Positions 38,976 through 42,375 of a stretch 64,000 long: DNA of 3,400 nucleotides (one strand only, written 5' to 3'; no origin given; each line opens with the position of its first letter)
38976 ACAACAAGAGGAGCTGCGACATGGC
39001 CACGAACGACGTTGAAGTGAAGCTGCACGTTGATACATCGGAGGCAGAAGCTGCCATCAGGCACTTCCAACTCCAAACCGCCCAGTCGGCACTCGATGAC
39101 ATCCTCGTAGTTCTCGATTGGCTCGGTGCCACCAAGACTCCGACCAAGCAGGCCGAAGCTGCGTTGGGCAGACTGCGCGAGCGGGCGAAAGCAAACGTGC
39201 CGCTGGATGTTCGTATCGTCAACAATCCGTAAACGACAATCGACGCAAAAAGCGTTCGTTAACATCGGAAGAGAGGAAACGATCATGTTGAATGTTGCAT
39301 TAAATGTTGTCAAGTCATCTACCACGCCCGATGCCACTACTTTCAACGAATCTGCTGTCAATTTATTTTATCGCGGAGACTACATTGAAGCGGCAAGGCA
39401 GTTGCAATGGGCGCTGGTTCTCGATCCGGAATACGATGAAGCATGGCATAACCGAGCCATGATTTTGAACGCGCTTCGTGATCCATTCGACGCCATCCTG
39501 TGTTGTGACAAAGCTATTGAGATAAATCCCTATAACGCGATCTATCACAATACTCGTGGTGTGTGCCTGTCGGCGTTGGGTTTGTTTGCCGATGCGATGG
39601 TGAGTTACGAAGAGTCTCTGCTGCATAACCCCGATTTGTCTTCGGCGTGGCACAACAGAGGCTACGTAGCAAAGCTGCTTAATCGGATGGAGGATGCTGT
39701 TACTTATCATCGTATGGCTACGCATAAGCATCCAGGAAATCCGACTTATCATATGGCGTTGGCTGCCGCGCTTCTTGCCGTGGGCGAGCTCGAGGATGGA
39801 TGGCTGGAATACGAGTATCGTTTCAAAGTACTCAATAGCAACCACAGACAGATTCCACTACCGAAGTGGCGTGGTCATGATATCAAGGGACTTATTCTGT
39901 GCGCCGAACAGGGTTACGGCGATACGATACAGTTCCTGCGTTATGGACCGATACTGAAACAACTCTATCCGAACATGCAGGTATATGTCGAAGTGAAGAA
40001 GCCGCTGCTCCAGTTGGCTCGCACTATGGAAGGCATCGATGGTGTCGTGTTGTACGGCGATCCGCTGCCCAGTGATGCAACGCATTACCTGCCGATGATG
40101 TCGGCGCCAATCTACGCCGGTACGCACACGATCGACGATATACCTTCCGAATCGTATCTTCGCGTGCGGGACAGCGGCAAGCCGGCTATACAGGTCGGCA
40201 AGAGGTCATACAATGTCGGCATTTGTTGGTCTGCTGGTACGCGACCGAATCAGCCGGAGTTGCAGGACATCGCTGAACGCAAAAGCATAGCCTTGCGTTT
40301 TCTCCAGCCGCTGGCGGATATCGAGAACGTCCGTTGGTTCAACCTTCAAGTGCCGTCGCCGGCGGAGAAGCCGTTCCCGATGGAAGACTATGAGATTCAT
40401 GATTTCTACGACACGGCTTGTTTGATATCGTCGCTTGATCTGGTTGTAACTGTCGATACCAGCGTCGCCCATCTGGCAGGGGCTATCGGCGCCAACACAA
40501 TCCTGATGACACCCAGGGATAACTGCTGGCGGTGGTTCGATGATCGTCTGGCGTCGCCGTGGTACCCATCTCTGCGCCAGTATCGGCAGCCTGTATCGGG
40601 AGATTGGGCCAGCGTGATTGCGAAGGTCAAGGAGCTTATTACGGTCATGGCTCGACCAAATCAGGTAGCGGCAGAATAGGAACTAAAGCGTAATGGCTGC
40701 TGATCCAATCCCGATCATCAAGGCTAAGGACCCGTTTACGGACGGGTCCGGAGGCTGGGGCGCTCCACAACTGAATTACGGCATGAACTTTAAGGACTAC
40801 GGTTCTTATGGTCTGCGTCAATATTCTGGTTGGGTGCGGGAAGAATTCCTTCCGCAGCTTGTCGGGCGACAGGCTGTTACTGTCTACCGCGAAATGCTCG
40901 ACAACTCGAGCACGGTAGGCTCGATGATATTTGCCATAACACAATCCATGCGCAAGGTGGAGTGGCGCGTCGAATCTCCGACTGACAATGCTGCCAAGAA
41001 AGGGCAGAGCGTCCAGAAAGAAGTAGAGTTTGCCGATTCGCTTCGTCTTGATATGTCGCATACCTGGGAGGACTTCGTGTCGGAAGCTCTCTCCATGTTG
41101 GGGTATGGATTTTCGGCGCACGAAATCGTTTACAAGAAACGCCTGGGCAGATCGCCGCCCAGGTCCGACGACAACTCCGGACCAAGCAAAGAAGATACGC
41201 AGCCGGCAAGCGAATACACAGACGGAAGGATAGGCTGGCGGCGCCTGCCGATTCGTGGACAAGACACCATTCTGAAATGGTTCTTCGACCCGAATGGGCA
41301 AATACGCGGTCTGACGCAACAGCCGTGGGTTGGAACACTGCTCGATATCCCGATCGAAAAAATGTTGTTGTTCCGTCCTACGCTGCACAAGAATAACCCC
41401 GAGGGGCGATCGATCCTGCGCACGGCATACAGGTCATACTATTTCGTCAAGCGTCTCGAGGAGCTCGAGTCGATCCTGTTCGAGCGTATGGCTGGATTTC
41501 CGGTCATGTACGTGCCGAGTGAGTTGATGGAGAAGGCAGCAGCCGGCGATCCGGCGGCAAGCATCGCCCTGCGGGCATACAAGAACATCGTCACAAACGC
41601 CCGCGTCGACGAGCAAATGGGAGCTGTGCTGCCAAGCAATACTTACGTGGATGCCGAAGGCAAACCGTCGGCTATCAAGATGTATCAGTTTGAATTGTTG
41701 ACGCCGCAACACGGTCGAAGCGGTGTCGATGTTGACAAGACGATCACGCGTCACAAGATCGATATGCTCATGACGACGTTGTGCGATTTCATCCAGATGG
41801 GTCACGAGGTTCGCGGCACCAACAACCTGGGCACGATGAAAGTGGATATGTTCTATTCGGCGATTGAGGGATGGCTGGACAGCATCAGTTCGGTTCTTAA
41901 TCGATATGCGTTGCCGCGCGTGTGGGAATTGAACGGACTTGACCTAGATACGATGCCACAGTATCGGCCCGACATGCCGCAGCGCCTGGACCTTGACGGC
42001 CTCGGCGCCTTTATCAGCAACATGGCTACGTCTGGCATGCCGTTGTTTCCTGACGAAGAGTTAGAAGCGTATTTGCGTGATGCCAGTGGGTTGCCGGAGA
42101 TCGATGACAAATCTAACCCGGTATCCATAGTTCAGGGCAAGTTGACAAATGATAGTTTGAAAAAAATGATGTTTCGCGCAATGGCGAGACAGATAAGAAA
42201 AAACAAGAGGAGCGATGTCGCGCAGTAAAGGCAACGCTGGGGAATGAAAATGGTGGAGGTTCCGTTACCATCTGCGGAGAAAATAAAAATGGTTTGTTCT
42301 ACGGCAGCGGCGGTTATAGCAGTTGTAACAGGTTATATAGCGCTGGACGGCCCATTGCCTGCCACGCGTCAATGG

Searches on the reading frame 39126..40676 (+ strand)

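Call 10: search_protein_families(library=pfam, proteins=[window:39126-40676:+], max_evalue=0.01)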
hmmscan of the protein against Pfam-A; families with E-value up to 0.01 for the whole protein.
window:39126-40676:+ (517 aa): 12 families
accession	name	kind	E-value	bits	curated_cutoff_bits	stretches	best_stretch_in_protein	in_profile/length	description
PF00515.34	TPR_1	-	1.6e-18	66.1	27.8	2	105-137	2-34/34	Tetratricopeptide repeat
PF13431.12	TPR_17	-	1e-15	57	24.4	1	126-157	1-32/34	Tetratricopeptide repeat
PF07719.23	TPR_2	-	7e-15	54.3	27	1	105-137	2-34/34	Tetratricopeptide repeat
PF13414.12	TPR_11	-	9.3e-10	38.5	26.8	1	80-111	4-35/42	TPR repeat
PF13432.12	TPR_16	-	1.6e-08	35.2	32.7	1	79-138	6-65/65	Tetratricopeptide repeat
PF13428.12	TPR_14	-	2.8e-08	34.1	23.5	0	80-111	11-42/44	Tetratricopeptide repeat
PF13181.12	TPR_8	-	4.2e-07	30.1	25.7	0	105-136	2-33/34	Tetratricopeptide repeat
PF13424.12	TPR_12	-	8e-07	29.6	30.1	0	105-165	4-72/77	Tetratricopeptide repeat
PF14559.12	TPR_19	-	5.4e-06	27.1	25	0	81-141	2-62/68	Tetratricopeptide repeat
PF01239.28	PPTA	-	2.6e-05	24.1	29.5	0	156-183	3-30/32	Protein prenyltransferase alpha subunit repeat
PF01075.23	Glyco_transf_9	-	0.0031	17.3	22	1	431-459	178-206/247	Glycosyltransferase family 9 (heptosyltransferase)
PF23914.1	TPR_CcmH_CycH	-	0.0068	16.7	42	0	164-223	42-101/158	Cytochrome c-type biogenesis protein H TPR domain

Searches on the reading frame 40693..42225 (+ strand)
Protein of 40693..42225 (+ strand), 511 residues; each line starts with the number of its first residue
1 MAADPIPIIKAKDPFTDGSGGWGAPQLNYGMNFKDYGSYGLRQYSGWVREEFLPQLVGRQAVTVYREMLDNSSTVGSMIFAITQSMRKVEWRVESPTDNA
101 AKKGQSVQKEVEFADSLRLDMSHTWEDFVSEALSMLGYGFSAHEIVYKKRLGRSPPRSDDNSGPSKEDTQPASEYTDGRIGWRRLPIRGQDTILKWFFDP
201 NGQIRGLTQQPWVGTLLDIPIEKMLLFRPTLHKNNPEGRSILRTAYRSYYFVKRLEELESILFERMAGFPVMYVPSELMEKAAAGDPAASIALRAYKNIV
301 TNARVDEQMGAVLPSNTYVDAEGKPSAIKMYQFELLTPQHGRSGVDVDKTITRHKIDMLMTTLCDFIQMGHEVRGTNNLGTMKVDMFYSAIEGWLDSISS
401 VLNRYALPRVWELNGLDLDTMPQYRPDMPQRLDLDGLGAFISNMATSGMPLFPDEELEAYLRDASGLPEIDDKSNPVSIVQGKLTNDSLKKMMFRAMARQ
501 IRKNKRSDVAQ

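Call 10: search_protein_families(library=pfam, proteins=[window:40693-42225:+], max_evalue=0.01)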
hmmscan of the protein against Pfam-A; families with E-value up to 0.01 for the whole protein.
window:40693-42225:+ (511 aa): 1 family
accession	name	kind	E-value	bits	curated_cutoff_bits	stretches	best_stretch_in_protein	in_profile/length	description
PF06074.18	Portal_Mu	-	2.8e-26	93.1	23.9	1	63-455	2-324/336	Portal protein of Mu bacteriophage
